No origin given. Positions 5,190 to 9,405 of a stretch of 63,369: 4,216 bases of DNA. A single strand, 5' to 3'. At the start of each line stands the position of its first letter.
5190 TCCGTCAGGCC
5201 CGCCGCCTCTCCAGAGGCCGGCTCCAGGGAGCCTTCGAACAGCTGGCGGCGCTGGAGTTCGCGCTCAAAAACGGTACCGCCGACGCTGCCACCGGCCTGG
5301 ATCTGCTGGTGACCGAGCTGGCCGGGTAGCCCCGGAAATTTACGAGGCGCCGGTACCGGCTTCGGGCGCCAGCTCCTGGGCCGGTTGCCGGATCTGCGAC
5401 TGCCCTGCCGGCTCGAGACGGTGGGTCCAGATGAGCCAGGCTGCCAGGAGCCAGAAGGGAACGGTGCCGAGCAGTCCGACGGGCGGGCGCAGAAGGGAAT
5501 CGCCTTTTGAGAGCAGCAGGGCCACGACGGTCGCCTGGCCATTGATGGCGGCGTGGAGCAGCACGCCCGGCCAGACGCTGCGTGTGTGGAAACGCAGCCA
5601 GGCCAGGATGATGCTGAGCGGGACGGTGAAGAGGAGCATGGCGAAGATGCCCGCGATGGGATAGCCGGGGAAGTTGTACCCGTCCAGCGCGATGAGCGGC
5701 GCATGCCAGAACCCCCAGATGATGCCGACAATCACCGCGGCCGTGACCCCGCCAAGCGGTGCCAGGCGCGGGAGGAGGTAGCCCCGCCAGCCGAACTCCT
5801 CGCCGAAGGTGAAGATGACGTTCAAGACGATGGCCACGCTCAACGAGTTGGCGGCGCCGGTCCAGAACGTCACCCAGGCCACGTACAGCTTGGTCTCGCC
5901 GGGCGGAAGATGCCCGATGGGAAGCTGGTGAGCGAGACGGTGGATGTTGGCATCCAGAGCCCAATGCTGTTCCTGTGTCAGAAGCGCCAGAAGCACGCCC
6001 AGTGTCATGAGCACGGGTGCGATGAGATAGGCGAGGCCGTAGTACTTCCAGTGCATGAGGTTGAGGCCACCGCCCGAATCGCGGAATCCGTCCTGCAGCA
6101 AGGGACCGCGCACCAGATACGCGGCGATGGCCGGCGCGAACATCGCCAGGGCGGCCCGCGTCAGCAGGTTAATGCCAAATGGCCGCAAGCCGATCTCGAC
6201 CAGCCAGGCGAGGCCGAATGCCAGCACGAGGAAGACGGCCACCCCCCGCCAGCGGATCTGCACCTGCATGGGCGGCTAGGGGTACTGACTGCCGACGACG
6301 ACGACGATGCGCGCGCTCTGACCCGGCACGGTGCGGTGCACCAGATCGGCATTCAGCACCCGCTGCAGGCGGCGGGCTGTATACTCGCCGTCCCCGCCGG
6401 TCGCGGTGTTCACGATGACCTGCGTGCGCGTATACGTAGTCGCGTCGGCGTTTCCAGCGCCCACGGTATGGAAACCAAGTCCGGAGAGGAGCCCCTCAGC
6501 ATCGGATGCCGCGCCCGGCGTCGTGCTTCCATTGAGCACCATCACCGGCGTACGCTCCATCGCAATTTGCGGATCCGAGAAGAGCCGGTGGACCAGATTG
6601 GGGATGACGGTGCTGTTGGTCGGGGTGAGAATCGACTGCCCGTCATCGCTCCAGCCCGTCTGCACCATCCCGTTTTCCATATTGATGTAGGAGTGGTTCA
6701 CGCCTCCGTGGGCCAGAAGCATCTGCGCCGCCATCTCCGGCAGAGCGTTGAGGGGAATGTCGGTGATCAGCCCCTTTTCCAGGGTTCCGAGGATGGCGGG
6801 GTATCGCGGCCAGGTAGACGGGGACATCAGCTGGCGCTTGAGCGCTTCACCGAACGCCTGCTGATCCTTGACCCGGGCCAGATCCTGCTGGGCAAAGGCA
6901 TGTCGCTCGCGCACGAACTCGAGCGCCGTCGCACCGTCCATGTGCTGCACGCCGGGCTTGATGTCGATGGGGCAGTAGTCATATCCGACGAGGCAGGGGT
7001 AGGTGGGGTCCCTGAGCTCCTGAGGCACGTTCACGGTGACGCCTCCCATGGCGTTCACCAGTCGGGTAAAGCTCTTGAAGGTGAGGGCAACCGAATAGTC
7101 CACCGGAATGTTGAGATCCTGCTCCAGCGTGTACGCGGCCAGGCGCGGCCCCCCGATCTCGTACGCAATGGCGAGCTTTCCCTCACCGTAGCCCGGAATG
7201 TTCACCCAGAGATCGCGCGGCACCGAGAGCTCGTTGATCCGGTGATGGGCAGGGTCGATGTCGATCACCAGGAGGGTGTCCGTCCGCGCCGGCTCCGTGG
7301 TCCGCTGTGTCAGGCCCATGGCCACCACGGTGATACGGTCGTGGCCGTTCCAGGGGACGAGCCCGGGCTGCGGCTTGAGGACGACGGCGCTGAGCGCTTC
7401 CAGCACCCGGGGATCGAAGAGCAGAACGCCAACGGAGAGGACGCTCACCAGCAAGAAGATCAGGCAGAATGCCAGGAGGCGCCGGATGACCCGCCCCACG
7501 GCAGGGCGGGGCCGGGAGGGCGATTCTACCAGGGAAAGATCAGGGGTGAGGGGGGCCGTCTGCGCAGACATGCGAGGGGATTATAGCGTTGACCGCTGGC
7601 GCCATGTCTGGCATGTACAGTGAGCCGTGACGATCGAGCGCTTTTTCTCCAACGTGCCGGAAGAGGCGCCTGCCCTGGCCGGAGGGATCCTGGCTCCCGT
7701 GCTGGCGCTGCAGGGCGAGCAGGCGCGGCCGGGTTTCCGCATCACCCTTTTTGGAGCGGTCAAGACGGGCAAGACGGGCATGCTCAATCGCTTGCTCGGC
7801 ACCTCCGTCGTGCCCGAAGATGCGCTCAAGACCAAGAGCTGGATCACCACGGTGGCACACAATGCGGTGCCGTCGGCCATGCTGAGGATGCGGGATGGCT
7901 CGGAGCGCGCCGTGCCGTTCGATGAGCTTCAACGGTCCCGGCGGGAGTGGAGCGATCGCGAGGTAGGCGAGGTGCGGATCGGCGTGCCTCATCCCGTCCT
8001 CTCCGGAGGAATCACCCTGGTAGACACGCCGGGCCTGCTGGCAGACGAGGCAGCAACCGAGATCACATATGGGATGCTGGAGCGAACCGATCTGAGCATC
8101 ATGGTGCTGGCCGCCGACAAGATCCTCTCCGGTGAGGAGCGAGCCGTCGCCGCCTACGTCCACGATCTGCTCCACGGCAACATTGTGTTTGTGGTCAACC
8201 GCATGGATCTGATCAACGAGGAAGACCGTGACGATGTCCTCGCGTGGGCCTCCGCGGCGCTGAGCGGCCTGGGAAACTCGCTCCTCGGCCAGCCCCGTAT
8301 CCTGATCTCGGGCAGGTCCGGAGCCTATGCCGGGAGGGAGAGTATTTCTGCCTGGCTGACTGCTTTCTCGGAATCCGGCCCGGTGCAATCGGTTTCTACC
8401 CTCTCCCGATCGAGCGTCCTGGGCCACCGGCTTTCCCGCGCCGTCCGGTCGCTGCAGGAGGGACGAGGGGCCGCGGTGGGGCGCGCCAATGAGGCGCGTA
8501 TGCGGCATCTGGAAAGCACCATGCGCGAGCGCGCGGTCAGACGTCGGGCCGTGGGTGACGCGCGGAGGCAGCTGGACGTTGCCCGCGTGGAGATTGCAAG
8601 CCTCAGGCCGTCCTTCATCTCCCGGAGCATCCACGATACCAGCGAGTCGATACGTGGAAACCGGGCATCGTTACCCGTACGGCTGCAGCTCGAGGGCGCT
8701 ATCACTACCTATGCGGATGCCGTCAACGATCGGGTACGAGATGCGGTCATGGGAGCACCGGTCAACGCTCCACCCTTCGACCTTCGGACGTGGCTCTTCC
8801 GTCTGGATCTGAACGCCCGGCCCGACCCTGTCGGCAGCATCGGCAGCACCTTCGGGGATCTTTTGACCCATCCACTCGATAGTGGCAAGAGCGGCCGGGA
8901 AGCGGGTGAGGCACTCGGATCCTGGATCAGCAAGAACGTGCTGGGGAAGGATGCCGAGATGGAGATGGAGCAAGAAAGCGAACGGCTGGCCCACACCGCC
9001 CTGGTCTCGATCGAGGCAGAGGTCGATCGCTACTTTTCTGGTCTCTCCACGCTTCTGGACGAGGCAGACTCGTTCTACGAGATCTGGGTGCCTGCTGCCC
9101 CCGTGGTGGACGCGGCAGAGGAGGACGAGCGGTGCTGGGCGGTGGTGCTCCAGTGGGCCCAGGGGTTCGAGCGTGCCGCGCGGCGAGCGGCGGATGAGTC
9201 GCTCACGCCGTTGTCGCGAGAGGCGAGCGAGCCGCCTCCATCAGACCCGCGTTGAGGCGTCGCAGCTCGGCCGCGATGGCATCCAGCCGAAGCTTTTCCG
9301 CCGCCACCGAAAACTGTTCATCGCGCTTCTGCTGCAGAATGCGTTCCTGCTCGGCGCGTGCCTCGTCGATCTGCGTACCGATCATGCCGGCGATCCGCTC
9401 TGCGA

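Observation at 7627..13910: Three dynamin-like GTPases with a translationally coupled M48 metallopeptidase: candidate protease-linked membrane-remodelling (or Eleos-like defence) module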

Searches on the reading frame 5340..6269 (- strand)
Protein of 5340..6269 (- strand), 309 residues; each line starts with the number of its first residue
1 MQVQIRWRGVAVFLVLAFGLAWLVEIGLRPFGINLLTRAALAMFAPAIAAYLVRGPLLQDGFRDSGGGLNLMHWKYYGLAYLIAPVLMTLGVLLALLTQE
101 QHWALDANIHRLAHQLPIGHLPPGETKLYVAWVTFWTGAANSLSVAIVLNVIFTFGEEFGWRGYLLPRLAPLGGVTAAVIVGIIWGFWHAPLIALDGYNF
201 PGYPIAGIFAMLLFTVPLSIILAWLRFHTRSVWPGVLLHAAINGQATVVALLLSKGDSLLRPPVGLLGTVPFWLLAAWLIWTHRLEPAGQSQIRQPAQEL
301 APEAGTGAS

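Call 75: search_protein_families(library=pfam, proteins=[window:5340-6269:-], max_evalue=0.00001)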
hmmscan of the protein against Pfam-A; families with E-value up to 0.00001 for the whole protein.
window:5340-6269:- (309 aa): 1 family
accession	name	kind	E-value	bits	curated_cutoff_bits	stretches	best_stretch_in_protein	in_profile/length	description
PF02517.21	Rce1-like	-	8e-18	65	22.4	1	142-243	4-91/93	Type II CAAX prenyl endopeptidase Rce1-like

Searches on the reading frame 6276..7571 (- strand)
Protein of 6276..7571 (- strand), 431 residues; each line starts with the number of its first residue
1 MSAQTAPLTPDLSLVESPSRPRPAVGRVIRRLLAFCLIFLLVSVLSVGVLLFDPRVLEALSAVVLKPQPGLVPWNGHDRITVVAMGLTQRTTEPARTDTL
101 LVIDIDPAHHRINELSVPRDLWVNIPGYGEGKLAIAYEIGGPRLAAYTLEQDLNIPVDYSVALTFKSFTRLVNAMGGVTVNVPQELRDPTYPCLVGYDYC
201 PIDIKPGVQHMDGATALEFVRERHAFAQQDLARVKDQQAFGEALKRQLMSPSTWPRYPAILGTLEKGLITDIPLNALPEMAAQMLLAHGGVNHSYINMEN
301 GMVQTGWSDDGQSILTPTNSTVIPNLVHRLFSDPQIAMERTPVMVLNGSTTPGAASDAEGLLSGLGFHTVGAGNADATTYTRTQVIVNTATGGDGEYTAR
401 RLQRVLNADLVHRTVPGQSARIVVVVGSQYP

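Call 3: search_protein_families(library=pfam, proteins=[window:6276-7571:-], max_evalue=0.01)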
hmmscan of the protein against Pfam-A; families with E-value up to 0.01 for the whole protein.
window:6276-7571:- (431 aa): 2 families
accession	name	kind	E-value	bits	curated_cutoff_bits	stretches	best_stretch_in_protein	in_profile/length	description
PF03816.19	LytR_cpsA_psr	-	1.4e-36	126.4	24.6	1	96-248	1-148/150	LytR_cpsA_psr family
PF13399.11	LytR_C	-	1.9e-12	48.3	22.2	1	341-430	2-86/86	LytR cell envelope-related transcriptional attenuator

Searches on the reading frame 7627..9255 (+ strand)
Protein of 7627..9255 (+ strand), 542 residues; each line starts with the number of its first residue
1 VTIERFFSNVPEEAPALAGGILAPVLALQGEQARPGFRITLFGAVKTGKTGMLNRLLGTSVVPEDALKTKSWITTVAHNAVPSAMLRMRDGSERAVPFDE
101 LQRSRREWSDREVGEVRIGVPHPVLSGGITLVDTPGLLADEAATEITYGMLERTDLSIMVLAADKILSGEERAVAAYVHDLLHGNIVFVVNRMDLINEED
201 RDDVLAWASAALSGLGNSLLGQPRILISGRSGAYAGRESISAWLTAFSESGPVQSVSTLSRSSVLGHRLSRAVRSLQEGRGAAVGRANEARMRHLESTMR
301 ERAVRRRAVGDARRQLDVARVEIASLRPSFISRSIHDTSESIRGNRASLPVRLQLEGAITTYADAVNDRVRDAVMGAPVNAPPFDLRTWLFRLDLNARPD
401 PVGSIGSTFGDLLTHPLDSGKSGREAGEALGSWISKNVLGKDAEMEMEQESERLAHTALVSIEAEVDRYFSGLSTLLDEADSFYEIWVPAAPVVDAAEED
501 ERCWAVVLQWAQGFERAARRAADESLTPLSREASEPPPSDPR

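Call 3: search_protein_families(library=pfam, proteins=[window:7627-9255:+], max_evalue=0.01)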
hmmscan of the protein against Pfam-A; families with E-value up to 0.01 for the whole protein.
window:7627-9255:+ (542 aa): 3 families
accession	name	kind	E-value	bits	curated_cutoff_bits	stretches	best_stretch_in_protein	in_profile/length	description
PF00350.29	Dynamin_N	-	5.5e-12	46.5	27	1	39-192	1-167/168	Dynamin family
PF01926.29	MMR_HSR1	-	2.1e-05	25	21.9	1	38-191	1-112/113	50S ribosome-binding GTPase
PF00009.33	GTP_EFTU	-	0.00011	22.2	26.5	1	39-212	6-150/188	Elongation factor Tu GTP binding domain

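Call 4: search_protein_families(library=padloc, proteins=[window:7627-9255:+], max_evalue=0.1)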
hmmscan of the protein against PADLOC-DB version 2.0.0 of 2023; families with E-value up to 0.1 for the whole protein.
window:7627-9255:+ (542 aa): 2 families
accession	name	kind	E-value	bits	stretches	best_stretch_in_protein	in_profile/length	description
PDLC03839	LeoA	-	8.1e-16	56.2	2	126-217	102-200/559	-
PDLC03840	LeoA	-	0.054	10.5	0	129-196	104-182/577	-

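Call 5: search_protein_families(library=ncbifam, proteins=[window:7627-9255:+], max_evalue=0.01)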
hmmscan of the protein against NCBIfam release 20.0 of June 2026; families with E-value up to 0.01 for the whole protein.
window:7627-9255:+ (542 aa): 5 families
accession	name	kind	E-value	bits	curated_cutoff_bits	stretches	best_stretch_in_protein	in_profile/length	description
TIGR00231.1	small_GTP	domain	1.5e-09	37.8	42.5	1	37-202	4-134/164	GTP-binding protein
TIGR03918.1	GTP_HydF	equivalog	0.00014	20.8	325.55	1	127-201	56-133/392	[FeFe] hydrogenase H-cluster maturation GTPase HydF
NF000908.1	PRK00089.1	equivalog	0.00019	20.8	237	0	129-201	53-129/291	GTPase Era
TIGR03594.1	GTPase_EngA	equivalog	0.00033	19.8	306.7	0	141-204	245-308/432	ribosome biogenesis GTPase Der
NF052648.1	DynmDynABac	equivalog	0.0011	16.9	1600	0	37-75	611-649/1187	dynamin GTPase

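Call 56: search_solved_structures(query=window:7627-9255:+, max_evalue=0.01)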
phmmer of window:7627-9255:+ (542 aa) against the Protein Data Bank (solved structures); distinct sequences matched with E-value up to 0.01: 6.
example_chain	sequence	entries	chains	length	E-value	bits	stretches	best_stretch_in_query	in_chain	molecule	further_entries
5owv_C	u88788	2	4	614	2e-09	40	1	38-219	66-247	GTP-binding protein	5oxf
7aoi_XL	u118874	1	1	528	1.7e-08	36.9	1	129-218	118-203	GTP-binding protein, putative,mt-EngA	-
6yxx_EA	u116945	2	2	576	2.4e-08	36.5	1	129-218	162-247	mt-EngA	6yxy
6j72_A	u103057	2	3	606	8e-08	34.8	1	28-161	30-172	Isoniazid inducible gene protein IniA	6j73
2j68_A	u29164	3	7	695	2.7e-07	33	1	36-204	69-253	BACTERIAL DYNAMIN-LIKE PROTEIN | DYNAMIN FAMILY PROTEIN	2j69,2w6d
7am2_BU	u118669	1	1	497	1.5e-05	27.3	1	129-205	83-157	GTPase Der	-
